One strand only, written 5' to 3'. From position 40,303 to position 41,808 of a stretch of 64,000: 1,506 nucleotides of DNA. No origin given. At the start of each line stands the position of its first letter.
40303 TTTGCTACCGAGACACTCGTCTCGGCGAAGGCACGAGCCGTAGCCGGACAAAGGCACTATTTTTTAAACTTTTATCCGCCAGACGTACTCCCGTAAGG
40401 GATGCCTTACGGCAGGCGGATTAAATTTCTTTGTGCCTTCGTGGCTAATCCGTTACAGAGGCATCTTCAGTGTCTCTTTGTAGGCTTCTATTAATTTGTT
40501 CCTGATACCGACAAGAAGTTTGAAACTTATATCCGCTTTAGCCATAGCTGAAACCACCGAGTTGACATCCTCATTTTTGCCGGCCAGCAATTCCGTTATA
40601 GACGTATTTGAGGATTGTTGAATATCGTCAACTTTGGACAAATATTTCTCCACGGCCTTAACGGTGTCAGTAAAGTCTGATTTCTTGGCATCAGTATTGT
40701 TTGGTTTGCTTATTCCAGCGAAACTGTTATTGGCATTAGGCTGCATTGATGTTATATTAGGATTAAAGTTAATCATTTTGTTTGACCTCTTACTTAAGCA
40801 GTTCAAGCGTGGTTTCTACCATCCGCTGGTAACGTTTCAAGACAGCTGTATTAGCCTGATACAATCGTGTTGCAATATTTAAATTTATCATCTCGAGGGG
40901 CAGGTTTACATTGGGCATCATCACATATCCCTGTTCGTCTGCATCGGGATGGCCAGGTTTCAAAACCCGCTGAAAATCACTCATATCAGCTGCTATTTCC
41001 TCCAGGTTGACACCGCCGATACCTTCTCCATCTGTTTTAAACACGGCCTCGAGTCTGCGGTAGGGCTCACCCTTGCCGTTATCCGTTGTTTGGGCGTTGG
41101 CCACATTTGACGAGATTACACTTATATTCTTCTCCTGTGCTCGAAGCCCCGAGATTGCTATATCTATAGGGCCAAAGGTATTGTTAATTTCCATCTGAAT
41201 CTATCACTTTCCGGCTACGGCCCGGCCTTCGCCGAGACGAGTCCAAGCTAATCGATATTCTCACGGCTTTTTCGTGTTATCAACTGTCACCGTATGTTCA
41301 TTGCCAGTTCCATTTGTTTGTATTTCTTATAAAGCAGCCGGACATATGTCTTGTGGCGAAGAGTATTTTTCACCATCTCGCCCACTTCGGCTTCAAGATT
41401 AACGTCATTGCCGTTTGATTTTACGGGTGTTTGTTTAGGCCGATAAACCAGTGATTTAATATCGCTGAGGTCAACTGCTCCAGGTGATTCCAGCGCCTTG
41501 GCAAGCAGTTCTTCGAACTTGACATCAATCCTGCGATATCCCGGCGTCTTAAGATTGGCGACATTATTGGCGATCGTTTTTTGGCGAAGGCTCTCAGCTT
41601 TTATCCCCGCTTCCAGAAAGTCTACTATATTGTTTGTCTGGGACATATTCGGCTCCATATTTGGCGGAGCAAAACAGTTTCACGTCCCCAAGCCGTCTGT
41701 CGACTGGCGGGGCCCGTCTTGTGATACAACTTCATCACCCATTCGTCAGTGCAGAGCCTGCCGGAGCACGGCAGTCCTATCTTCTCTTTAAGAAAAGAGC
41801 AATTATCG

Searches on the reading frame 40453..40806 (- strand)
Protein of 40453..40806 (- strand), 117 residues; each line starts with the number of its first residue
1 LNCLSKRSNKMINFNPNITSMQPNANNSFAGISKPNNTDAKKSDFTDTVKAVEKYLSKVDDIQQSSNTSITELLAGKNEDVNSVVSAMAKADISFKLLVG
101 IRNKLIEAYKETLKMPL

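Call 7: search_protein_families(library=pfam, proteins=[window:40453-40806:-], max_evalue=0.001)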
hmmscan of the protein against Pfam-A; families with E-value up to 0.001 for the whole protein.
window:40453-40806:- (117 aa): 1 family
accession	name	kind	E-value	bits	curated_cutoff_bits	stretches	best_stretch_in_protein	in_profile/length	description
PF02049.23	FliE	-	1e-19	70.9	22.4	1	34-116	9-88/89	Flagellar hook-basal body complex protein FliE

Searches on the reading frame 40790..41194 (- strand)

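Call 7: search_protein_families(library=pfam, proteins=[window:40790-41194:-], max_evalue=0.001)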
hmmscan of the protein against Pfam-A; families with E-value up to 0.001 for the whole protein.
window:40790-41194:- (134 aa): 2 families
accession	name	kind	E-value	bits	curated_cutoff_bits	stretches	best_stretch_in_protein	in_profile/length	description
PF06429.18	Flg_bbr_C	-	1.2e-08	34.7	23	1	88-132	2-46/46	Flagellar basal body rod FlgEFG protein C-terminal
PF00460.25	Flg_bb_rod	-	1.8e-06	28.2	20.7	1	10-37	1-28/31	Flagella basal body rod protein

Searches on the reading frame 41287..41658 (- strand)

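Call 7: search_protein_families(library=pfam, proteins=[window:41287-41658:-], max_evalue=0.001)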
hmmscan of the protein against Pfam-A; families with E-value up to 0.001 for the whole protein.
window:41287-41658:- (123 aa): 1 family
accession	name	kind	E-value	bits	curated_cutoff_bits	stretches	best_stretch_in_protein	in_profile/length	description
PF00460.25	Flg_bb_rod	-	2.7e-07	30.9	20.7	1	18-42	7-31/31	Flagella basal body rod protein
